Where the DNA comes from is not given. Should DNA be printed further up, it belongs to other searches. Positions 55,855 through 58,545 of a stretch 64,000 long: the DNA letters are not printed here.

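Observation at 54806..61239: ABC-2 transporter fused to a CPBP (CAAX-type) protease and translationally coupled inside the futalosine menaquinone genes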

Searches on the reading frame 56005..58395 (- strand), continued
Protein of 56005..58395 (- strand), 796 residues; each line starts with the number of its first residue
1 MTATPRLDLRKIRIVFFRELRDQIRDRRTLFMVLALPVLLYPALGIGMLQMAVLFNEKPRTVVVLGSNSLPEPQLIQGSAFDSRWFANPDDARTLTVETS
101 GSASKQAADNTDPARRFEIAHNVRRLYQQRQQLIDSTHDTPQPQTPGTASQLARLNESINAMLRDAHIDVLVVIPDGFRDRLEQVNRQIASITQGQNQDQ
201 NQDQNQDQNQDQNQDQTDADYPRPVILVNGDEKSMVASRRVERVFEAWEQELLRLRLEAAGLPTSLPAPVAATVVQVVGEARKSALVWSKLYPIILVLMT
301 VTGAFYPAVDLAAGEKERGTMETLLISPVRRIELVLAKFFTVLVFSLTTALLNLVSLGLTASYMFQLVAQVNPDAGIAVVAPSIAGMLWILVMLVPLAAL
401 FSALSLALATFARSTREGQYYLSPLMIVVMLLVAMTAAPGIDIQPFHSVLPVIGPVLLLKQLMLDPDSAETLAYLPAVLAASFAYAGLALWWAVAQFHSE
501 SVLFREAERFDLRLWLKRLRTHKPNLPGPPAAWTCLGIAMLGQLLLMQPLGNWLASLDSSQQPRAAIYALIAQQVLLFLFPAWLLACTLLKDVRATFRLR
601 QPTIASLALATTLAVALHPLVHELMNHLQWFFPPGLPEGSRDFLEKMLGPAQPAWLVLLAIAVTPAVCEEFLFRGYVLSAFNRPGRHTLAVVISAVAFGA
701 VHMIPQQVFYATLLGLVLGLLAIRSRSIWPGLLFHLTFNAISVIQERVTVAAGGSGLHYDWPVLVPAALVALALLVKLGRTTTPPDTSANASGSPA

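Call 49: fold_search(model_id=the predicted structure, library=pdb)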
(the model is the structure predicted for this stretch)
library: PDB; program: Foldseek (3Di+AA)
matches with E <= 10: 119; with E <= 0.001: 4
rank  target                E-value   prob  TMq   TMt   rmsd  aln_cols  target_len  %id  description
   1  8yzp_A                4.1e-04  1.00  0.24  0.29  15.1       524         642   11  Tribolium castaneum ABCH-9C in complex with ceramide(d36:1) (released 2025-04-16)
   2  8k1p_A                5.0e-04  1.00  0.19  0.28  22.8       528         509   14  mycobacterial efflux pump, ADP+vanadate bound state (released 2024-07-17)
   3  8z01_B                5.6e-04  1.00  0.25  0.29  15.4       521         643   11  Tribolium castaneum ABCH-9C(E224Q) mutant in complex with LMNG and ceramide(d36:1) (released 2025-04-16)
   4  8k1n_C                6.3e-04  1.00  0.19  0.27  25.6       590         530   15  mycobacterial efflux pump, substrate-bound state (released 2024-07-17)
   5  8k1m_B                3.0e-03  1.00  0.18  0.27  23.7       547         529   15  mycobacterial efflux pump, apo state (released 2024-07-17)
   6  7qba_D                4.0e-02  1.00  0.18  0.44  14.6       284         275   18  CryoEM structure of the ABC transporter NosDFY complexed with nitrous oxide reductase NosZ (released 2022-08-03)
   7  7qba_E                5.5e-02  0.99  0.17  0.44  14.5       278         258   20  CryoEM structure of the ABC transporter NosDFY complexed with nitrous oxide reductase NosZ (released 2022-08-03)
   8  7znq_Y                6.2e-02  1.00  0.19  0.48   7.3       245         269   18  ABC transporter complex NosDFYL in GDN (released 2022-08-03)
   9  7o0y_E                7.9e-02  1.00  0.18  0.50   8.2       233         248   17  ABC transporter NosDFY, nucleotide-free in GDN (released 2022-04-13)
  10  7o0y_D                1.0e-01  0.99  0.17  0.43   9.1       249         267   17  ABC transporter NosDFY, nucleotide-free in GDN (released 2022-04-13)
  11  7o12_E                1.5e-01  1.00  0.20  0.55   5.9       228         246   16  ABC transporter NosDFY, AMPPNP-bound in GDN (released 2022-04-13)
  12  7o0z_D                1.9e-01  0.99  0.18  0.44   8.7       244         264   18  ABC transporter NosFY, nucleotide-free in GDN (released 2022-11-02)
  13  7znq_y                2.0e-01  0.99  0.18  0.48  11.2       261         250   17  ABC transporter complex NosDFYL in GDN (released 2022-08-03)
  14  7o0z_E                2.3e-01  0.98  0.18  0.46  14.0       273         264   18  ABC transporter NosFY, nucleotide-free in GDN (released 2022-11-02)
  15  7rdr_A                4.4e-01  0.10  0.10  0.14  21.2       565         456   12  Circular tandem repeat protein with novel repeat topology and enhanced subunit contact surfaces (released 2021-09-01)
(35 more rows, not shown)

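Call 51: find_homologous_proteins(query=L081:6458-8506:+, max_evalue=1e-10)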
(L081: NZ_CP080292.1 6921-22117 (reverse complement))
Query L081:6458-8506:+ (682 aa): 3286 proteins with E <= 1e-10 among 8000 candidates; the best 120 are listed.
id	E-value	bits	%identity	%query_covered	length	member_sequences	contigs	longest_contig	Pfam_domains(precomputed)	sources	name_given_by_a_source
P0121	0.0e+0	1402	100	100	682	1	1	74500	PF12679.14,PF01061.30,PF02517.22,PF12698.14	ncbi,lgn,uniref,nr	ncbi:ABC transporter permease subunit/CPBP intramembrane protease [Paraclostridium sordellii]|uniref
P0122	0.0e+0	1344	96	100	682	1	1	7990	PF12679.14,PF01061.30,PF02517.22,PF12698.14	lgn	-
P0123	6.8e-283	958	65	99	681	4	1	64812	PF12679.14,PF01061.30,PF02517.22,PF12698.14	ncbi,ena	-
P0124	1.6e-278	944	64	99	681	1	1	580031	PF12679.14,PF01061.30,PF02517.22,PF12698.14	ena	-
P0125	1.8e-273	927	67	94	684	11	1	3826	PF12679.14,PF01061.30,PF02517.22,PF12698.14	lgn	-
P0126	1.9e-272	924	65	99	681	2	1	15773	PF12679.14,PF01061.30,PF02517.22,PF12730.14,PF12698.14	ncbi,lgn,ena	-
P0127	2.7e-244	831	59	98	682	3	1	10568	PF12679.14,PF02517.22,PF12698.14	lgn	-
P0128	1.6e-242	825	58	100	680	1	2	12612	PF12679.14,PF02517.22,PF12698.14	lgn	-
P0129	2.5e-242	824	58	100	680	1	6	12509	PF12679.14,PF02517.22,PF12698.14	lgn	-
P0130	2.5e-242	824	57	100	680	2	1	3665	PF12679.14,PF02517.22,PF12698.14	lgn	-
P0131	2.9e-242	824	58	100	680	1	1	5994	PF12679.14,PF02517.22,PF12698.14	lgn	-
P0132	4.6e-242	824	58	100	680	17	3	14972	PF12679.14,PF02517.22,PF12698.14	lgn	-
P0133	6.2e-242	823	58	100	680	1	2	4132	PF12679.14,PF02517.22,PF12698.14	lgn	-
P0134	7.5e-242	823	58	100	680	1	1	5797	PF12679.14,PF02517.22,PF12698.14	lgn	-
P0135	7.5e-242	823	58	100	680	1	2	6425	PF12679.14,PF02517.22,PF12698.14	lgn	-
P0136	8.7e-242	823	58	100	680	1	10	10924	PF12679.14,PF02517.22,PF12698.14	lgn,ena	-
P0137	9.1e-242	823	58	100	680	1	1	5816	PF12679.14,PF02517.22,PF12698.14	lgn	-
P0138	1.1e-241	822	58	100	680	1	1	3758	PF12679.14,PF02517.22,PF12698.14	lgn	-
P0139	1.1e-241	822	58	100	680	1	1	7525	PF12679.14,PF02517.22,PF12698.14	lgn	-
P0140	1.2e-241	822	58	100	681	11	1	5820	PF12679.14,PF02517.22,PF12698.14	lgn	-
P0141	1.2e-241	822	58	100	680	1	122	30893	PF12679.14,PF02517.22,PF12698.14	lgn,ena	-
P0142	1.4e-241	822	58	100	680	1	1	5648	PF12679.14,PF02517.22,PF12698.14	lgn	-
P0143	1.5e-241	822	58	100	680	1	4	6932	PF12679.14,PF02517.22,PF12698.14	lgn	-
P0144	1.5e-241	822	58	100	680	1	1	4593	PF12679.14,PF02517.22,PF12698.14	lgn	-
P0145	1.5e-241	822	58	100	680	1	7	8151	PF12679.14,PF02517.22,PF12698.14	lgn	-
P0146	2.0e-241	821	58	99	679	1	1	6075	PF12679.14,PF02517.22,PF12698.14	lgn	-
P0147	2.6e-241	821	58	100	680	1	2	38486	PF12679.14,PF02517.22,PF12698.14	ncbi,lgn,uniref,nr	ncbi:ABC transporter permease subunit/CPBP intramembrane protease [Romboutsia ilealis]|uniref:ABC tr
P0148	3.6e-241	821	58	100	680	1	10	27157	PF12679.14,PF02517.22,PF12698.14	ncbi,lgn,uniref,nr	ncbi:ABC transporter permease subunit/CPBP intramembrane protease [Romboutsia ilealis]|uniref:ABC tr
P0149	3.6e-241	821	58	100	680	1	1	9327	PF12679.14,PF02517.22,PF12698.14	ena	-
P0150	3.7e-241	821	58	100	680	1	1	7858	PF12679.14,PF02517.22,PF12698.14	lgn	-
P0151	3.9e-241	820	57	100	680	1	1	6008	PF12679.14,PF02517.22,PF12698.14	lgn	-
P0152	4.4e-241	820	58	100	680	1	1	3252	PF12679.14,PF02517.22,PF12698.14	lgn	-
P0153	4.6e-241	820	58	100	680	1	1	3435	PF12679.14,PF02517.22,PF12698.14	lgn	-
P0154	5.3e-241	820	58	100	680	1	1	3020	PF12679.14,PF02517.22,PF12698.14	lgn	-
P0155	7.3e-241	820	57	100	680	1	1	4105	PF12679.14,PF02517.22,PF12698.14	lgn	-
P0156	8.2e-241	819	58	100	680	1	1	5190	PF12679.14,PF02517.22,PF12698.14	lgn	-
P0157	8.7e-241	819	57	100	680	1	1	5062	PF12679.14,PF02517.22,PF12698.14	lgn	-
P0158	9.3e-241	819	57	100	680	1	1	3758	PF12679.14,PF02517.22,PF12698.14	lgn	-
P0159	1.0e-240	819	57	100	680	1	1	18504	PF12679.14,PF02517.22,PF12698.14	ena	-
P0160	1.0e-240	819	57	100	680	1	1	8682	PF12679.14,PF02517.22,PF12698.14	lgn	-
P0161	1.0e-240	819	57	100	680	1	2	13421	PF12679.14,PF02517.22,PF12698.14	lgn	-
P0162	1.2e-240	819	57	100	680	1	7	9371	PF12679.14,PF02517.22,PF12698.14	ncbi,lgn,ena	-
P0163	1.3e-240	819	57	100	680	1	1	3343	PF12679.14,PF02517.22,PF12698.14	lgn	-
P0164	1.3e-240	819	57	100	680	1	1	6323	PF12679.14,PF02517.22,PF12698.14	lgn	-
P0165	1.5e-240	819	57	100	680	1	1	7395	PF12679.14,PF02517.22,PF12698.14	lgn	-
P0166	1.5e-240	819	58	100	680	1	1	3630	PF12679.14,PF02517.22,PF12698.14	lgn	-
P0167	1.7e-240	818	57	100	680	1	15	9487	PF12679.14,PF02517.22,PF12698.14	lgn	-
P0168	1.7e-240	818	57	100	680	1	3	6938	PF12679.14,PF02517.22,PF12698.14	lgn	-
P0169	2.0e-240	818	58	100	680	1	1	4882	PF12679.14,PF02517.22,PF12698.14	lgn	-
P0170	2.1e-240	818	57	100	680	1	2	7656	PF12679.14,PF02517.22,PF12698.14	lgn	-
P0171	2.1e-240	818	57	100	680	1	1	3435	PF12679.14,PF02517.22,PF12698.14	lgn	-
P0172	2.9e-240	818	57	100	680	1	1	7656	PF12679.14,PF02517.22,PF12698.14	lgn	-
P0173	4.4e-240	817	57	100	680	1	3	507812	PF12679.14,PF02517.22,PF12698.14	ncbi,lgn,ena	-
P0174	5.0e-240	817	57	100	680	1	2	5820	PF12679.14,PF02517.22,PF12698.14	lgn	-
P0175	6.0e-240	817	57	100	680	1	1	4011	PF12679.14,PF02517.22,PF12698.14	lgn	-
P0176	7.1e-240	816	57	100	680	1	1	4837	PF12679.14,PF02517.22,PF12698.14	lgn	-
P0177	1.2e-239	816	57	100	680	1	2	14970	PF12679.14,PF02517.22,PF12698.14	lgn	-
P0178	1.2e-239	816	57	100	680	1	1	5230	PF12679.14,PF02517.22,PF12698.14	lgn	-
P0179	1.2e-239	816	57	100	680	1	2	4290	PF12679.14,PF02517.22,PF12698.14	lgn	-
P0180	1.4e-239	815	57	100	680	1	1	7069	PF12679.14,PF02517.22,PF12698.14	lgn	-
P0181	2.0e-239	815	57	100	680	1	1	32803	PF12679.14,PF02517.22,PF12698.14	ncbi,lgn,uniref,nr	ncbi:ABC transporter permease subunit/CPBP intramembrane protease [Romboutsia ilealis]|uniref:ABC tr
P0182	2.1e-239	815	57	100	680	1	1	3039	PF12679.14,PF02517.22,PF12698.14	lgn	-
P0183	2.2e-239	815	57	100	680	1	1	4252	PF12679.14,PF02517.22,PF12698.14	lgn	-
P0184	2.9e-239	814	57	100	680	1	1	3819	PF12679.14,PF02517.22,PF12698.14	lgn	-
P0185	3.0e-239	814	57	100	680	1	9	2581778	PF12679.14,PF02517.22,PF12698.14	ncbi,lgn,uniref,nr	ncbi:ABC-type transport system, permease [Romboutsia ilealis]|uniref:ABC-type transport system, perm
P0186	3.3e-239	814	57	100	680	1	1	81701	PF12679.14,PF02517.22,PF12698.14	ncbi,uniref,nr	ncbi:ABC transporter permease subunit/CPBP intramembrane protease [Romboutsia ilealis]|uniref:ABC tr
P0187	3.4e-239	814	57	100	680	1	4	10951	PF12679.14,PF02517.22,PF12698.14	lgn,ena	-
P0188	3.5e-239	814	57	100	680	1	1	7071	PF12679.14,PF02517.22,PF12698.14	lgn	-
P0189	3.5e-239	814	57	100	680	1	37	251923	PF12679.14,PF02517.22,PF12698.14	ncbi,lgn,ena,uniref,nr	ncbi:ABC transporter permease subunit/CPBP intramembrane protease [Romboutsia ilealis]|uniref:ABC tr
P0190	4.2e-239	814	57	100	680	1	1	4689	PF12679.14,PF02517.22,PF12698.14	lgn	-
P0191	4.6e-239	814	57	100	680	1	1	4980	PF12679.14,PF02517.22,PF12698.14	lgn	-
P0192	4.7e-239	814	57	100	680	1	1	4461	PF12679.14,PF02517.22,PF12698.14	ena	-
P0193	4.8e-239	814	57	100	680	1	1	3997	PF12679.14,PF02517.22,PF12698.14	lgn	-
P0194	5.2e-239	813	57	100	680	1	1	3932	PF12679.14,PF02517.22,PF12698.14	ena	-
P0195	6.9e-239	813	57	100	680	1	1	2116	PF12679.14,PF02517.22,PF12698.14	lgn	-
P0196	7.1e-239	813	57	100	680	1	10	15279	PF12679.14,PF02517.22,PF12698.14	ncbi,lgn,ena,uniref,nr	ncbi:MAG: CPBP family intramembrane metalloprotease [Romboutsia sp.]|uniref:ABC transporter permease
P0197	7.5e-239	813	57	100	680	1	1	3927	PF12679.14,PF02517.22,PF12698.14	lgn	-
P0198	8.6e-239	813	59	93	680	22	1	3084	PF12679.14,PF02517.22,PF12698.14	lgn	-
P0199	2.3e-238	811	57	100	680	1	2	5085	PF12679.14,PF02517.22,PF12698.14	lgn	-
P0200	2.3e-237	808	55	99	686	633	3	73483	PF12679.14,PF02517.22,PF12698.14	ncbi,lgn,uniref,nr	ncbi:ABC transporter permease subunit/CPBP intramembrane protease [Clostridioides difficile]|uniref:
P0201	3.8e-237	807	58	99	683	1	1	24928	PF12679.14,PF02517.22,PF12698.14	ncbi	ncbi:MAG: ABC transporter permease subunit/CPBP intramembrane protease [Peptostreptococcaceae bacter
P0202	8.5e-237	806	56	98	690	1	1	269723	PF12679.14,PF02517.22,PF12698.14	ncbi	ncbi:ABC transporter permease subunit/CPBP intramembrane protease [Clostridioides difficile]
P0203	1.1e-236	806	57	98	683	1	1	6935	PF12679.14,PF01061.30,PF02517.22,PF12698.14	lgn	-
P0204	1.4e-236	805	56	98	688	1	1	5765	PF12679.14,PF02517.22,PF12698.14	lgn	-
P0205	2.9e-236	804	56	98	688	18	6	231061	PF12679.14,PF02517.22,PF12698.14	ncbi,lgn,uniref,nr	ncbi:sodium ABC transporter permease [Clostridioides difficile]|uniref:ABC transporter permease subu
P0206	1.1e-235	802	56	98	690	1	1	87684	PF12679.14,PF02517.22,PF12698.14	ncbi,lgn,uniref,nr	ncbi:ABC transporter permease subunit/CPBP intramembrane protease [Clostridioides sp. ES-S-0048-02]|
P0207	3.8e-235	801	55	98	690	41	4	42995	PF12679.14,PF02517.22,PF12698.14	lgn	-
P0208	7.5e-235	800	56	98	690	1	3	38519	PF12679.14,PF02517.22,PF12698.14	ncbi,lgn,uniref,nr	ncbi:ABC transporter permease subunit/CPBP intramembrane protease [Clostridioides sp. ZZV15-6598]|un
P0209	8.6e-235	799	57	98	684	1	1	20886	PF12679.14,PF02517.22,PF12698.14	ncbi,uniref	ncbi:ABC transporter permease subunit/CPBP intramembrane protease [Romboutsia sp.]|uniref:ABC transp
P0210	9.2e-235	799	56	100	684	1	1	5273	PF12679.14,PF02517.22,PF12698.14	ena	-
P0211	1.2e-234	799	58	97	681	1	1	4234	PF12679.14,PF02517.22,PF12698.14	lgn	-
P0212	4.2e-234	797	56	98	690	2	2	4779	PF12679.14,PF02517.22,PF12698.14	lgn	-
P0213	6.5e-234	797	59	92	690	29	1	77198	PF12679.14,PF02517.22,PF12698.14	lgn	-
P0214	5.7e-233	793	56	98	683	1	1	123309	PF12679.14,PF01061.30,PF02517.22,PF12698.14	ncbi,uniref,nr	ncbi:CPBP family intramembrane metalloprotease [Romboutsia maritimum]|uniref:CPBP family intramembra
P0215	8.7e-233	793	56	99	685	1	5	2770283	PF12679.14,PF02517.22,PF12698.14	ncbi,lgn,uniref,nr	ncbi:ABC transporter permease [Paeniclostridium sordellii]|uniref:ABC transporter permease subunit/C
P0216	1.0e-232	793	56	96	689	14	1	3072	PF12679.14,PF02517.22,PF12698.14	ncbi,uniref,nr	ncbi:ABC transporter permease subunit/CPBP intramembrane protease [Clostridioides sp. ZZV14-6105]|un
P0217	1.1e-232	793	56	99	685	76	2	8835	PF12679.14,PF02517.22,PF12698.14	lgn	-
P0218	1.2e-232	792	57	98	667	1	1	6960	PF12679.14,PF02517.22,PF12698.14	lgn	-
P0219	1.7e-232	792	52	99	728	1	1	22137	PF12679.14,PF01061.30,PF02517.22,PF12698.14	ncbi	-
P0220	5.4e-232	790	57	98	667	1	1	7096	PF12679.14,PF02517.22,PF12698.14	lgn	-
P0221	6.4e-232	790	55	98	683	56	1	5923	PF12679.14,PF02517.22,PF12698.14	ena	-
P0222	8.2e-232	790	56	99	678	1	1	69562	PF12679.14,PF02517.22,PF12730.14,PF12698.14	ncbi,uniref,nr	ncbi:CPBP family intramembrane metalloprotease [Romboutsia weinsteinii]|uniref:CPBP family intramemb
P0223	1.3e-231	789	56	99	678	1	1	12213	PF12679.14,PF02517.22,PF12698.14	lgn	-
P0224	3.7e-230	784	56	99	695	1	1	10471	PF12679.14,PF02517.22,PF12698.14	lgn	-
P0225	1.6e-229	782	54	98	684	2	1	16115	PF12679.14,PF02517.22,PF12698.14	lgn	-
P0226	3.0e-229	781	54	98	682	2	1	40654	PF12679.14,PF02517.22,PF12698.14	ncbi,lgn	ncbi:MAG: ABC transporter permease subunit/CPBP intramembrane protease [Romboutsia sp.]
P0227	3.9e-229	781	57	98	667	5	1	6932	PF12679.14,PF02517.22,PF12698.14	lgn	-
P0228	1.4e-228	779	56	99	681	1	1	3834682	PF12679.14,PF02517.22,PF12698.14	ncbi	ncbi:ABC transporter permease subunit/CPBP intramembrane protease [Faecalimicrobium sp. JNUCC 81]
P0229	3.9e-228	778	53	99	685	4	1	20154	PF12679.14,PF02517.22,PF12698.14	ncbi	-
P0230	5.3e-228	777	56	99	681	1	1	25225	PF12679.14,PF02517.22,PF12698.14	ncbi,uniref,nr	ncbi:ABC transporter permease subunit/CPBP intramembrane protease [Clostridium sp. CCUG 7971]|uniref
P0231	6.2e-228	777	56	98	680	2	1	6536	PF12679.14,PF01061.30,PF02517.22,PF12730.14,PF12698.14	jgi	-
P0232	1.3e-227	776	55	99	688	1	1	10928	PF12679.14,PF02517.22,PF12698.14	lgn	-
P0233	1.7e-227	775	55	99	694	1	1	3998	PF12679.14,PF02517.22,PF12698.14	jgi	jgi:sodium transport system permease protein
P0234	3.8e-227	774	56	98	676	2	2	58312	PF12679.14,PF02517.22,PF12698.14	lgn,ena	-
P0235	4.7e-227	774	55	99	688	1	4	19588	PF12679.14,PF02517.22,PF12698.14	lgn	-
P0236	9.9e-227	773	55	99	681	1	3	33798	PF12679.14,PF01061.30,PF02517.22,PF12698.14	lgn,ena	-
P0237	3.0e-226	771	55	99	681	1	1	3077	PF12679.14,PF01061.30,PF02517.22,PF12698.14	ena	-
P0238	3.8e-226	771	55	99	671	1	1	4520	PF12679.14,PF02517.22,PF12730.14,PF12698.14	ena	-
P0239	7.0e-226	770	54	98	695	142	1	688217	PF12679.14,PF02517.22,PF12698.14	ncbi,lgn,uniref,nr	ncbi:ABC transporter permease subunit/CPBP intramembrane protease [Paraclostridium bifermentans]|uni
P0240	1.2e-225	769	55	99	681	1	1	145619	PF12679.14,PF01061.30,PF02517.22,PF12698.14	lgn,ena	-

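Call 52: find_encoding_contigs(protein=P0205, flank=6000, max_places=1)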
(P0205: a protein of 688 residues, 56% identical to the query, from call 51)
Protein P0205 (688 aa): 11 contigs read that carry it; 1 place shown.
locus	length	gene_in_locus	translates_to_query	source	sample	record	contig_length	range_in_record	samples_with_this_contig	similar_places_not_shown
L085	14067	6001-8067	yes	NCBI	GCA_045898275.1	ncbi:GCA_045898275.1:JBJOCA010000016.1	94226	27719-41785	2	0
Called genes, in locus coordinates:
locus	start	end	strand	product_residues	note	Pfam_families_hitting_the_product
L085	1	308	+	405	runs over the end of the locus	-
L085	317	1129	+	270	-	-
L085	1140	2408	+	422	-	-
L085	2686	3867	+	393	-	PF07969:Amidohydro_3 (faint), PF01979:Amidohydro_1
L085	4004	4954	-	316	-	PF28051:Spore_exo_CotA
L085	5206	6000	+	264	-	PF13476:AAA_23 (weak), PF00005:ABC_tran, PF13304:AAA_21 (faint)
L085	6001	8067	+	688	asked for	PF12679:ABC2_membrane_2, PF12698:ABC2_membrane_3, PF02517:Rce1-like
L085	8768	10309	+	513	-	PF00990:GGDEF, PF00563:EAL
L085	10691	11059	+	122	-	PF00392:GntR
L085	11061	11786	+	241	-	PF02463:SMC_N (faint), PF00005:ABC_tran, PF13304:AAA_21 (weak)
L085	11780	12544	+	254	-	-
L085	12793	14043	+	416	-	PF07690:MFS_1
